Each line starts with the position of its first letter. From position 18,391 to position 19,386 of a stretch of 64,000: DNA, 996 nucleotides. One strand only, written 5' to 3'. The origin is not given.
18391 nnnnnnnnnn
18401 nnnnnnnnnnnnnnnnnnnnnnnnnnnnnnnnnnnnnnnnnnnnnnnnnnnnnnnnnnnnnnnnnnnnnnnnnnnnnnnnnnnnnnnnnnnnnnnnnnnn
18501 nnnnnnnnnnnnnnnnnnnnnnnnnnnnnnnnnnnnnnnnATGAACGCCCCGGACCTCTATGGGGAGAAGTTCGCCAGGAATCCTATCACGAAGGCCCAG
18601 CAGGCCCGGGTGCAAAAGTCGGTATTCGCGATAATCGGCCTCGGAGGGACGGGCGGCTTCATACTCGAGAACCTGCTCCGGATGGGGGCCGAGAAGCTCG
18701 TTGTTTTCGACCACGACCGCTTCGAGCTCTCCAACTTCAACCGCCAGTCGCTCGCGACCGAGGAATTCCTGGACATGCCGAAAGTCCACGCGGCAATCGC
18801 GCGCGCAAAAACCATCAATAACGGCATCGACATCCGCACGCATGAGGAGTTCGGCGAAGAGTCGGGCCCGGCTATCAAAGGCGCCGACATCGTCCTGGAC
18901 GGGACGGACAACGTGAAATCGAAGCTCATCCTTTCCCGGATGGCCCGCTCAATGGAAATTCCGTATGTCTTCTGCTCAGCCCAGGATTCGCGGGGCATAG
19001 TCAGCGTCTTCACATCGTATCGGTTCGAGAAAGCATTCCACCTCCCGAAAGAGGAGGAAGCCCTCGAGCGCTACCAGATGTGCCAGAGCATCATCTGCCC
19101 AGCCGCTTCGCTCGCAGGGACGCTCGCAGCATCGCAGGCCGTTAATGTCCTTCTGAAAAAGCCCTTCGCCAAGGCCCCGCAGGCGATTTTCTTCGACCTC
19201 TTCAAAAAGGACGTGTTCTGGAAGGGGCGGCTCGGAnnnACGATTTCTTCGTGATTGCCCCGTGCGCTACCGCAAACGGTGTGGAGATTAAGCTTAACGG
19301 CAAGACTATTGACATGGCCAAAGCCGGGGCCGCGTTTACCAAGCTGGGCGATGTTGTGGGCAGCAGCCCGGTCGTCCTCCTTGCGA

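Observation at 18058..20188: Four genes chained by 4-nt overlaps: K+ channel, E1-like ThiF, 96-aa protein, PHP phosphoesterase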

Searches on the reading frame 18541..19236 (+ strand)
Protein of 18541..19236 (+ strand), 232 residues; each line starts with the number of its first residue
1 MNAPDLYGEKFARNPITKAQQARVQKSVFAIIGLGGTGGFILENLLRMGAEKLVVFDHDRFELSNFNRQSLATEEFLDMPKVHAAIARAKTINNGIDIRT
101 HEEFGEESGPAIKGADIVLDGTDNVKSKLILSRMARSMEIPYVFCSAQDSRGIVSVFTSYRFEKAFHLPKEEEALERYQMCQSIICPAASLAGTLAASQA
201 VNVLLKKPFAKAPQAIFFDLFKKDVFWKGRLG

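Call 5: search_protein_families(library=pfam, proteins=[window:18541-19236:+], max_evalue=0.01)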
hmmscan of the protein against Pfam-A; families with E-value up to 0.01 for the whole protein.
window:18541-19236:+ (232 aa): 1 family
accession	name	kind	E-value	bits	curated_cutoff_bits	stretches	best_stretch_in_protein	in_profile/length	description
PF00899.27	ThiF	-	3.6e-39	134.8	28.1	1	13-224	7-223/238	ThiF family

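Call 6: search_protein_families(library=ncbifam, proteins=[window:18541-19236:+], max_evalue=0.01)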
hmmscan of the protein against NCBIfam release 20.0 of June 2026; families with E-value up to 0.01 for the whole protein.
window:18541-19236:+ (232 aa): 27 families (the best 25 are shown)
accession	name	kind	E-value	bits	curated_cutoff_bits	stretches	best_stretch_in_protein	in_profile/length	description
TIGR02356.1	adenyl_thiF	equivalog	3.1e-32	111.6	275.25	1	13-204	8-203/203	thiazole biosynthesis adenylyltransferase ThiF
NF004281.0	PRK05690.1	subfamily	8.2e-26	90.7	266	1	18-206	24-215/250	molybdopterin-synthase adenylyltransferase MoeB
NF006077.0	PRK08223.1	equivalog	2.9e-23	82.3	266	1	6-204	6-212/296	hypothetical protein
NF009123.0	PRK12475.1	subfamily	1.7e-22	80.2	510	1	9-221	7-223/338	MoeB/ThiF family adenylyltransferase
NF006444.0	PRK08762.1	equivalog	1.2e-20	73.5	449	1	15-161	136-284/387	molybdopterin-synthase adenylyltransferase MoeB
TIGR02355.1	moeB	equivalog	1.9e-20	73.3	376.55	1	21-219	19-220/240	molybdopterin-synthase adenylyltransferase MoeB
NF004111.0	PRK05600.1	equivalog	1e-18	67.7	437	1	18-166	33-183/371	ThiF family adenylyltransferase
NF006395.0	PRK08644.1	equivalog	1.4e-18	67.3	159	1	14-138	18-143/215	sulfur carrier protein ThiS adenylyltransferase ThiF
NF047750.1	SAMPActivE1UbaA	equivalog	8e-17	61.5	450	1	7-159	13-167/270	SAMP-activating enzyme E1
NF011424.0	PRK14851.1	subfamily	6.9e-15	54.1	1170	1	10-146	25-167/679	hypothetical protein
NF006204.0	PRK08328.1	equivalog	8.2e-15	55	339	1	18-204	19-205/231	hypothetical protein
TIGR02354.1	thiF_fam2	equivalog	2.4e-14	53.7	152.2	1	22-139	17-136/200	thiamine biosynthesis protein ThiF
NF005902.0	PRK07878.1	equivalog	1.5e-13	50.5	647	1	19-158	35-176/392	adenylyltransferase/sulfurtransferase MoeZ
NF005646.0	PRK07411.1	equivalog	2.8e-11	43.2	633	1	20-158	32-172/390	molybdopterin-synthase adenylyltransferase MoeB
NF011425.0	PRK14852.1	equivalog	7.4e-10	37.4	1337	1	16-143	322-453/989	hypothetical protein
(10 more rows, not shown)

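Call 17: find_homologous_proteins(query=window:18541-19236:+, max_evalue=1e-10)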
Query window:18541-19236:+ (232 aa): 208 proteins with E <= 1e-10 among 797 candidates; the best 120 are listed.
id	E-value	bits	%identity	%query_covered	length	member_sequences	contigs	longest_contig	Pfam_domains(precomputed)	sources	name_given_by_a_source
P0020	1.5e-148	510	100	100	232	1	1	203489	PF00899.28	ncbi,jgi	jgi:molybdopterin/thiamine biosynthesis adenylyltransferase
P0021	8.7e-137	472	92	100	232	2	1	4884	PF00899.28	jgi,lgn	-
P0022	1.8e-129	448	87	98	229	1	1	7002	PF00899.28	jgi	-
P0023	1.1e-125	436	85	98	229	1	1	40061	PF00899.28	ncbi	ncbi:MAG: ThiF family adenylyltransferase [Candidatus Micrarchaeota archaeon]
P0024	1.3e-124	432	81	100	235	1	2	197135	PF00899.28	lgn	-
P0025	2.7e-124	431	83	99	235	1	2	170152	PF00899.28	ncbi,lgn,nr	ncbi:ThiF family adenylyltransferase [Candidatus Micrarchaeota archaeon]|nr:ThiF family adenylyltran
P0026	5.1e-122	424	79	100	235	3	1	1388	PF00899.28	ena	-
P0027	1.1e-121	422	82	98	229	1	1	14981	PF00899.28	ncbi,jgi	jgi:sulfur carrier protein ThiS adenylyltransferase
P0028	1.6e-119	415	81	100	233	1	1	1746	PF00899.28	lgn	-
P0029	7.4e-119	413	81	98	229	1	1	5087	PF00899.28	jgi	jgi:molybdopterin/thiamine biosynthesis adenylyltransferase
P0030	4.2e-118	411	78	98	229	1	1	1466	PF00899.28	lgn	-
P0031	2.3e-117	408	80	98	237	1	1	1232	PF00899.28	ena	-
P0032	2.7e-117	408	76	100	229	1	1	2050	PF00899.28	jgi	jgi:molybdopterin/thiamine biosynthesis adenylyltransferase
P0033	1.4e-115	403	78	98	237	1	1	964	PF00899.28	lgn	-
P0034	2.8e-111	388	75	98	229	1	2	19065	PF00899.28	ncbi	-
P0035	1.4e-110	386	75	98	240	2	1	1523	PF00899.28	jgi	-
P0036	6.0e-107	374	74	98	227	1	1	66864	PF00899.28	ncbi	ncbi:MAG: ThiF family adenylyltransferase [Candidatus Micrarchaeota archaeon]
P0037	1.3e-105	370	69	98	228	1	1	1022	PF00899.28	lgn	-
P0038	1.5e-102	360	69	98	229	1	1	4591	PF00899.28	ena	-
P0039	4.0e-102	359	70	98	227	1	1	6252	PF00899.28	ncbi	-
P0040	1.8e-101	356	68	98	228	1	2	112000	PF00899.28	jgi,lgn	jgi:sulfur carrier protein ThiS adenylyltransferase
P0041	4.8e-101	355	71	97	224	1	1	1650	PF00899.28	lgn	-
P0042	7.1e-101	354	68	98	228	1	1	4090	PF00899.28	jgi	jgi:sulfur carrier protein ThiS adenylyltransferase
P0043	7.3e-101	354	70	98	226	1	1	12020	PF00899.28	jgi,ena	-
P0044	1.8e-100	353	69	97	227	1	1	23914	PF00899.28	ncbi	ncbi:MAG: ThiF family adenylyltransferase [Candidatus Micrarchaeota archaeon]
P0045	7.5e-100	351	68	98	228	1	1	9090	PF00899.28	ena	-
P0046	8.2e-100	351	71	98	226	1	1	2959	PF00899.28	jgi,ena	-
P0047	9.2e-100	351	69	98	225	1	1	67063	PF00899.28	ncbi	ncbi:MAG: ThiF family adenylyltransferase [Candidatus Micrarchaeota archaeon]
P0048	9.3e-100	351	67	98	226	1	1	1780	PF00899.28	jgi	jgi:sulfur carrier protein ThiS adenylyltransferase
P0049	1.9e-99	350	68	98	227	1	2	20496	PF00899.28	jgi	jgi:molybdopterin/thiamine biosynthesis adenylyltransferase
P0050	1.9e-99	350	66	98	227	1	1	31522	PF00899.28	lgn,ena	-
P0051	4.4e-99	349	67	98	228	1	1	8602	PF00899.28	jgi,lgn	jgi:sulfur carrier protein ThiS adenylyltransferase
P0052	2.2e-98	346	68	97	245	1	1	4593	PF00899.28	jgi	jgi:molybdopterin/thiamine biosynthesis adenylyltransferase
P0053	5.4e-98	345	68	98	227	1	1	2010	PF00899.28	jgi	jgi:sulfur carrier protein ThiS adenylyltransferase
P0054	7.6e-98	345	67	98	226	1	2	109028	PF00899.28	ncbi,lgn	ncbi:MAG: ThiF family adenylyltransferase [Candidatus Micrarchaeota archaeon]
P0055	9.3e-98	344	68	97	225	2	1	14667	PF00899.28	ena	-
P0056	9.6e-98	344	65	97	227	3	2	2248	PF00899.28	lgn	-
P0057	1.8e-97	343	67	98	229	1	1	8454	PF00899.28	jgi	-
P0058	6.0e-97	342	70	98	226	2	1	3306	PF00899.28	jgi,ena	-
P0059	9.2e-97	341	66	98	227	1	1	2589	PF00899.28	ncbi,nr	ncbi:ThiF family adenylyltransferase [Candidatus Micrarchaeota archaeon]|nr:ThiF family adenylyltran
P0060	1.1e-96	341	66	98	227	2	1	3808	PF00899.28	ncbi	-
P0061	1.3e-96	341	65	98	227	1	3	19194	PF00899.28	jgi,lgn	jgi:sulfur carrier protein ThiS adenylyltransferase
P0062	2.6e-96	340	67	97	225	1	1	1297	PF00899.28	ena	-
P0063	9.0e-96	338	66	97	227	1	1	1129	PF00899.28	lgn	-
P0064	5.5e-95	335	67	97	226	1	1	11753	PF00899.28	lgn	-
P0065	1.7e-94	334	66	98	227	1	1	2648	PF00899.28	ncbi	-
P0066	3.0e-94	333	65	98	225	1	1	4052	PF00899.28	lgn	-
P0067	5.9e-94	332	64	98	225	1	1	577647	PF00899.28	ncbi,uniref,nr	ncbi:ThiF family protein [Candidatus Bilamarchaeum dharawalense]|uniref:ThiF family protein n=1 Tax=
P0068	4.0e-93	329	67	98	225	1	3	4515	PF00899.28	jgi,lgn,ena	jgi:molybdopterin/thiamine biosynthesis adenylyltransferase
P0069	1.6e-92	327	66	98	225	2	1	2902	PF00899.28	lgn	-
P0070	2.4e-92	327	65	97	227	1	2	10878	PF00899.28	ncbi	-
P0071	3.1e-92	326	62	98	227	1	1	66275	PF00899.28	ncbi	ncbi:MAG: ThiF family adenylyltransferase [Candidatus Micrarchaeia archaeon]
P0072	2.3e-91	323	65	98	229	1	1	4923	PF00899.28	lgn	-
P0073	3.0e-91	323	60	98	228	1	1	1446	PF00899.28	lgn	-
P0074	3.3e-91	323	64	98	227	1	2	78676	PF00899.28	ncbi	-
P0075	9.1e-91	321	64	98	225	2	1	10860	PF00899.28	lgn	-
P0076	1.2e-90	321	62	98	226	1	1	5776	PF00899.28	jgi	jgi:molybdopterin/thiamine biosynthesis adenylyltransferase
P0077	1.3e-90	321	65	98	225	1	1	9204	PF00899.28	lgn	-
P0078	1.5e-90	321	65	98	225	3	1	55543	PF00899.28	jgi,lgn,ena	-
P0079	2.3e-90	320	65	98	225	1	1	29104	PF00899.28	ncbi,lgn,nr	ncbi:ThiF family adenylyltransferase [Candidatus Micrarchaeota archaeon]|nr:ThiF family adenylyltran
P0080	2.4e-90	320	65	98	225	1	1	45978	PF00899.28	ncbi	ncbi:MAG: ThiF family adenylyltransferase [Candidatus Micrarchaeota archaeon]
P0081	3.4e-90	320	63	98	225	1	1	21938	PF00899.28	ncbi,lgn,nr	ncbi:MAG: ThiF family adenylyltransferase [Candidatus ainarchaeum sp.]|nr:ThiF family adenylyltransf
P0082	3.6e-90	320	66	98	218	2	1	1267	PF00899.28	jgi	jgi:molybdopterin/thiamine biosynthesis adenylyltransferase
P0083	3.7e-90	319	63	98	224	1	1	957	PF00899.28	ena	-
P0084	1.9e-89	317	59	98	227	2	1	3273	PF00899.28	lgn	-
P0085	4.4e-89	316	63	98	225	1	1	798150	PF00899.28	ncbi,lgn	ncbi:MAG: ThiF family adenylyltransferase [Candidatus Micrarchaeota archaeon]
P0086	7.3e-89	315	63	98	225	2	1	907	PF00899.28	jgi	jgi:sulfur carrier protein ThiS adenylyltransferase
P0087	9.9e-89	315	60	98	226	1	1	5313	PF00899.28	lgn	-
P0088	2.2e-88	314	61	98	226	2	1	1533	PF00899.28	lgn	-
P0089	4.1e-88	313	64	97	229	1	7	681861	PF00899.28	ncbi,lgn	-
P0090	9.1e-88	312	62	98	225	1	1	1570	PF00899.28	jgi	jgi:adenylyltransferase/sulfurtransferase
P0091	1.4e-86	308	60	98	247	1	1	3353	PF00899.28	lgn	-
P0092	2.6e-86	307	63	98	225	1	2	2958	PF00899.28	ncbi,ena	-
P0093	1.6e-85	304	61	98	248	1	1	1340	PF00899.28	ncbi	-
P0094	2.4e-84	300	61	98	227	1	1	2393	PF00899.28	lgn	-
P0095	1.2e-83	298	60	98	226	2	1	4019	PF00899.28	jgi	jgi:molybdopterin/thiamine biosynthesis adenylyltransferase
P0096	2.2e-83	297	59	98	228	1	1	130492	PF00899.28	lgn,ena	-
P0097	2.2e-83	297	57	98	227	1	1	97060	PF00899.28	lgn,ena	-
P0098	1.3e-82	295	58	100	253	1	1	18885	PF00899.28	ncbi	-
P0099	1.4e-82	295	58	98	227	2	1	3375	PF00899.28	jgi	jgi:molybdopterin/thiamine biosynthesis adenylyltransferase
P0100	5.4e-82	293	56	98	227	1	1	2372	PF00899.28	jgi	jgi:molybdopterin/thiamine biosynthesis adenylyltransferase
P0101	5.9e-81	289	57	98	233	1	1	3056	PF00899.28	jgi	jgi:molybdopterin/thiamine biosynthesis adenylyltransferase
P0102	1.3e-80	288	55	98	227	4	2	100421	PF00899.28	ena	-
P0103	1.5e-80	288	58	98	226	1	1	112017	PF00899.28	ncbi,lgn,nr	ncbi:ThiF family adenylyltransferase [Candidatus Micrarchaeota archaeon]|nr:ThiF family adenylyltran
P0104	3.5e-80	287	55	98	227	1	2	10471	PF00899.28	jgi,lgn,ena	jgi:molybdopterin/thiamine biosynthesis adenylyltransferase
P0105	5.4e-80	286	55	98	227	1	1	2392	PF00899.28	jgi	jgi:molybdopterin-synthase adenylyltransferase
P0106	8.4e-80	286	59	98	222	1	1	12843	PF00899.28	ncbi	-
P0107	1.3e-79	285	60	98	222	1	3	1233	PF00899.28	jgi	jgi:molybdopterin/thiamine biosynthesis adenylyltransferase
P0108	1.7e-79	285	58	98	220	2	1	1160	PF00899.28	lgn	-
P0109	2.7e-79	284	58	98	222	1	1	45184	PF00899.28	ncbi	-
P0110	1.1e-77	279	56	98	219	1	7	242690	PF00899.28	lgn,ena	-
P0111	1.4e-77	278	55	98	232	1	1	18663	PF00899.28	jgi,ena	-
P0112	2.3e-77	278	55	98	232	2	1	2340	PF00899.28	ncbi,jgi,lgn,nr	ncbi:TPA: ThiF family adenylyltransferase [Candidatus Micrarchaeota archaeon]|nr:ThiF family adenyly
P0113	3.3e-77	277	57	98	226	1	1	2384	PF00899.28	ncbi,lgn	-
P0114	3.9e-77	277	56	98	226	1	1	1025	PF00899.28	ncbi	-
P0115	4.3e-77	277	58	98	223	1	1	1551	PF00899.28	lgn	-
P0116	4.8e-77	277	57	97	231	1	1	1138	PF00899.28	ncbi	-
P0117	1.1e-76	275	54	98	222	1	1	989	PF00899.28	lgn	-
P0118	1.5e-76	275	56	98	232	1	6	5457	PF00899.28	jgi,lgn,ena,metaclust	metaclust:\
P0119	1.9e-75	271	56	97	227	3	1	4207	PF00899.28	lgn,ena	-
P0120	3.2e-75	271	56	98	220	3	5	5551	PF00899.28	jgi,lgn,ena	-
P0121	5.5e-75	270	58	98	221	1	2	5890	PF00899.28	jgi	jgi:sulfur carrier protein ThiS adenylyltransferase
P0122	1.1e-74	269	53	98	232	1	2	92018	PF00899.28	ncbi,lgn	ncbi:MAG: ThiF family adenylyltransferase [Candidatus Micrarchaeota archaeon]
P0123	1.3e-74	269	56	98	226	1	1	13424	PF00899.28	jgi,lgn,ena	-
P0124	2.4e-74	268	58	97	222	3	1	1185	PF00899.28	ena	-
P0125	2.7e-74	268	59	98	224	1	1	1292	PF00899.28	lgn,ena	-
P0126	5.9e-74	266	56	98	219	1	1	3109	PF00899.28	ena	-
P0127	7.9e-74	266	55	97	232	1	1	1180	PF00899.28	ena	-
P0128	1.1e-73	266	53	98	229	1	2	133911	PF00899.28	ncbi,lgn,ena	-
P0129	1.6e-73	265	51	98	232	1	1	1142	PF00899.28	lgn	-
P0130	4.5e-73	264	54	98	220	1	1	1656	PF00899.28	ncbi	-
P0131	5.4e-73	263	54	98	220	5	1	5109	PF00899.28,PF03435.25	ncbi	ncbi:MAG: ThiF family adenylyltransferase [Candidatus Micrarchaeota archaeon]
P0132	8.6e-73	263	56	98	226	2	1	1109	PF00899.28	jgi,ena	-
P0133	9.0e-73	263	52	98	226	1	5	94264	PF00899.28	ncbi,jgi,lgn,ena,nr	ncbi:ThiF family adenylyltransferase [Candidatus Micrarchaeota archaeon]|nr:ThiF family adenylyltran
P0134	9.9e-73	262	56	98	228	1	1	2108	PF00899.28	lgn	-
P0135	3.6e-72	261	54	98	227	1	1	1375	PF00899.28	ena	-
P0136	4.1e-72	260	56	98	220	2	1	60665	PF00899.28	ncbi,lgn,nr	ncbi:MAG: ThiF family adenylyltransferase [Candidatus ainarchaeum sp.]|nr:ThiF family adenylyltransf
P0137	4.9e-72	260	54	97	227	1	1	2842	PF00899.28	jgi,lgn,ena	-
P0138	6.1e-72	260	55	98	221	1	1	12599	PF00899.28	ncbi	-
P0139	8.7e-72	259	53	99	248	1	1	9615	PF00899.28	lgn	-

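Call 18: search_solved_structures(query=window:18541-19236:+, max_evalue=0.00001, show_alignments=2)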
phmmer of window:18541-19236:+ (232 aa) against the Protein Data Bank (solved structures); distinct sequences matched with E-value up to 0.00001: 32.
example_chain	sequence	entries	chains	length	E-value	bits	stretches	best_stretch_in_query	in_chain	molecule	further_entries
1zud_1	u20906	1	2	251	3e-15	59.8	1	19-204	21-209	Adenylyltransferase thiF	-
1zfn_A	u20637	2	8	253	3.1e-15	59.8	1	19-204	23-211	Adenylyltransferase thiF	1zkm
1jw9_B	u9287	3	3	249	3.5e-12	49.8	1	24-206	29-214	MOLYBDOPTERIN BIOSYNTHESIS MOEB PROTEIN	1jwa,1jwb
9egc_A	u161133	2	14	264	7.6e-11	45.4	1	10-156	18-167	THIF-type NAD/FAD binding fold domain-containing protein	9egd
9egb_A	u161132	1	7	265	8.5e-11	45.3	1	10-156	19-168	THIF-type NAD/FAD binding fold domain-containing protein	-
9ea5_A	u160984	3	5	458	4.2e-09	39.7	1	19-143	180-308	Citrobacter BubCD | Citrobacter BubCD D104A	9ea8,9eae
9ea4_A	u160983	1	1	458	4.2e-09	39.7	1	19-143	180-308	Citrobacter BubCD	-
9eav_A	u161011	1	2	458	4.3e-09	39.7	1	19-143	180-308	Citrobacter BubCD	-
8ide_A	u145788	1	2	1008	2.1e-08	37.4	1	23-150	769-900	N(6)-L-threonylcarbamoyladenine synthase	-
9qgg_B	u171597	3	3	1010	2.2e-08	37.4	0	20-163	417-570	E1 ubiquitin-activating enzyme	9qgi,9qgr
3guc_A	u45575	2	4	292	1.5e-07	34.7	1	23-101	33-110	Ubiquitin-like modifier-activating enzyme 5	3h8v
5iaa_A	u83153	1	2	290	1.5e-07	34.7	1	23-101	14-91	Ubiquitin-like modifier-activating enzyme 5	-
6h78_A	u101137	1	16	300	1.5e-07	34.7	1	23-101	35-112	Ubiquitin-like modifier-activating enzyme 5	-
6h77_A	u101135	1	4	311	1.6e-07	34.6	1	23-101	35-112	Ubiquitin-like modifier-activating enzyme 5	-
5l95_A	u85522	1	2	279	2.1e-07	34.2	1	25-101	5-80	Ubiquitin-like modifier-activating enzyme 5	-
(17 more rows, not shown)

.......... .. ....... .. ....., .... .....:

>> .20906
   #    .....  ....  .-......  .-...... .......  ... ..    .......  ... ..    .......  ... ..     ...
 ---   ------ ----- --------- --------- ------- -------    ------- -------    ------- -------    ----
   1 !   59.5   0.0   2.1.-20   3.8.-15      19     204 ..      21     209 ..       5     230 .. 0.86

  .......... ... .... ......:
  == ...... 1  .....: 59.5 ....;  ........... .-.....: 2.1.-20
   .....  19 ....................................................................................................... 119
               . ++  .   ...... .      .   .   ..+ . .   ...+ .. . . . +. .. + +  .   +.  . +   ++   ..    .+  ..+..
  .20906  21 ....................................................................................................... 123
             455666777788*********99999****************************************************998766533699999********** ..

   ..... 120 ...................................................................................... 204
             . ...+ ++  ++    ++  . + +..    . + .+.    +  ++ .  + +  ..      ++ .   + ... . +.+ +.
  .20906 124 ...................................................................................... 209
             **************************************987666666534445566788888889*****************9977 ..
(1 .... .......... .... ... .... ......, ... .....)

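Call 19: find_encoding_contigs(protein=P0067, flank=5000, max_places=1)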
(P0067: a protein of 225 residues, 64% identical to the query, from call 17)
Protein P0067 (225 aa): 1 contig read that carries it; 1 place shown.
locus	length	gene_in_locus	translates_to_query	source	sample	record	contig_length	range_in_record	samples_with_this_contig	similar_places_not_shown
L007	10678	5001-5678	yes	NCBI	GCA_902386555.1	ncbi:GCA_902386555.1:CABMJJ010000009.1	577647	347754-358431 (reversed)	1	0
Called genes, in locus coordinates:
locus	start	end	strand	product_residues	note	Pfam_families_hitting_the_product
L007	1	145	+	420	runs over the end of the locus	PF01909:NTP_transf_2, PF09249:tRNA_NucTransf2, PF21133:CAA_C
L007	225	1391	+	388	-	-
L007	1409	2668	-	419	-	PF23023:Anti-Pycsar_Apyc1 (faint), PF12706:Lactamase_B_2 (weak), PF16661:Lactamase_B_6 (weak), PF10996:Beta-Casp, PF07521:RMMBL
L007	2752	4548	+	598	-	PF00999:Na_H_Exchanger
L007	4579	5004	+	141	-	PF07885:Ion_trans_2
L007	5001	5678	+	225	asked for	PF00899:ThiF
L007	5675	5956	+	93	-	-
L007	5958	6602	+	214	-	PF02811:PHP (weak), PF13263:PHP_C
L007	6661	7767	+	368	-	-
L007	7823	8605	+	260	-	-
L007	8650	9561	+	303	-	PF12146:Hydrolase_4 (weak), PF20434:BD-FAE, PF00561:Abhydrolase_1 (faint), PF07859:Abhydrolase_3, PF12697:Abhydrolase_6 (weak), PF00326:Peptidase_S9 (weak), PF06028:DUF915 (weak)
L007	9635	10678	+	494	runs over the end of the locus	PF01580:FtsK_SpoIIIE (faint), PF01935:DUF87, PF10412:TrwB_AAD_bind (faint), PF12846:AAA_10 (weak)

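Call 20: find_encoding_contigs(protein=P0133, flank=5000, max_places=1)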
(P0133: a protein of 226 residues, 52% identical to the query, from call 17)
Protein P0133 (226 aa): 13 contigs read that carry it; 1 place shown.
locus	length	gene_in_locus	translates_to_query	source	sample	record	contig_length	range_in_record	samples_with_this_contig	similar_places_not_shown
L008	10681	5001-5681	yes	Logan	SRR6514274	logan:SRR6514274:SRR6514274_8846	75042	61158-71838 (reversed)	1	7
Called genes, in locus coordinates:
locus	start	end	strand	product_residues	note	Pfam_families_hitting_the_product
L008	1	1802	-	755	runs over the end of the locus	-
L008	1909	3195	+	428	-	PF01909:NTP_transf_2 (weak), PF09249:tRNA_NucTransf2, PF21133:CAA_C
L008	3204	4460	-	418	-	PF23023:Anti-Pycsar_Apyc1 (faint), PF12706:Lactamase_B_2 (weak), PF16661:Lactamase_B_6, PF10996:Beta-Casp, PF07521:RMMBL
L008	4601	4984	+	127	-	PF07885:Ion_trans_2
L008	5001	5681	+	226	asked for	PF00899:ThiF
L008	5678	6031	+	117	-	-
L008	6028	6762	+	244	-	PF13263:PHP_C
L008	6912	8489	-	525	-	-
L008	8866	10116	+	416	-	PF13173:AAA_14, PF13635:DUF4143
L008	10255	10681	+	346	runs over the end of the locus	-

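Call 21: find_encoding_contigs(protein=P0136, flank=5000, max_places=1)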
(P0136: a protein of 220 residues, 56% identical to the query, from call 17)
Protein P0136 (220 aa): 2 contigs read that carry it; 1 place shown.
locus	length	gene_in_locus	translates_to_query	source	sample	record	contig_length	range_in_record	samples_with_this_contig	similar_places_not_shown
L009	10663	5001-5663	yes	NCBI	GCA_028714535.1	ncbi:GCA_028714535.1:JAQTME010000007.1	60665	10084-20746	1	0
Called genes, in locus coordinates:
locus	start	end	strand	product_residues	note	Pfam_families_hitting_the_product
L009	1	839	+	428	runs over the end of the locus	PF01909:NTP_transf_2, PF09249:tRNA_NucTransf2, PF21133:CAA_C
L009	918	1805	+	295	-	-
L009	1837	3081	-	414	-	PF00753:Lactamase_B (faint), PF12706:Lactamase_B_2 (faint), PF10996:Beta-Casp, PF07521:RMMBL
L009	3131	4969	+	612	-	PF00999:Na_H_Exchanger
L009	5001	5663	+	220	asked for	PF00899:ThiF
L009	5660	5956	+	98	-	-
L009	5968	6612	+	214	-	PF13263:PHP_C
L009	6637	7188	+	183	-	PF04893:Yip1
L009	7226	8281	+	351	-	-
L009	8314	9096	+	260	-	-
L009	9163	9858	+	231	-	-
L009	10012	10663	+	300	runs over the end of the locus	-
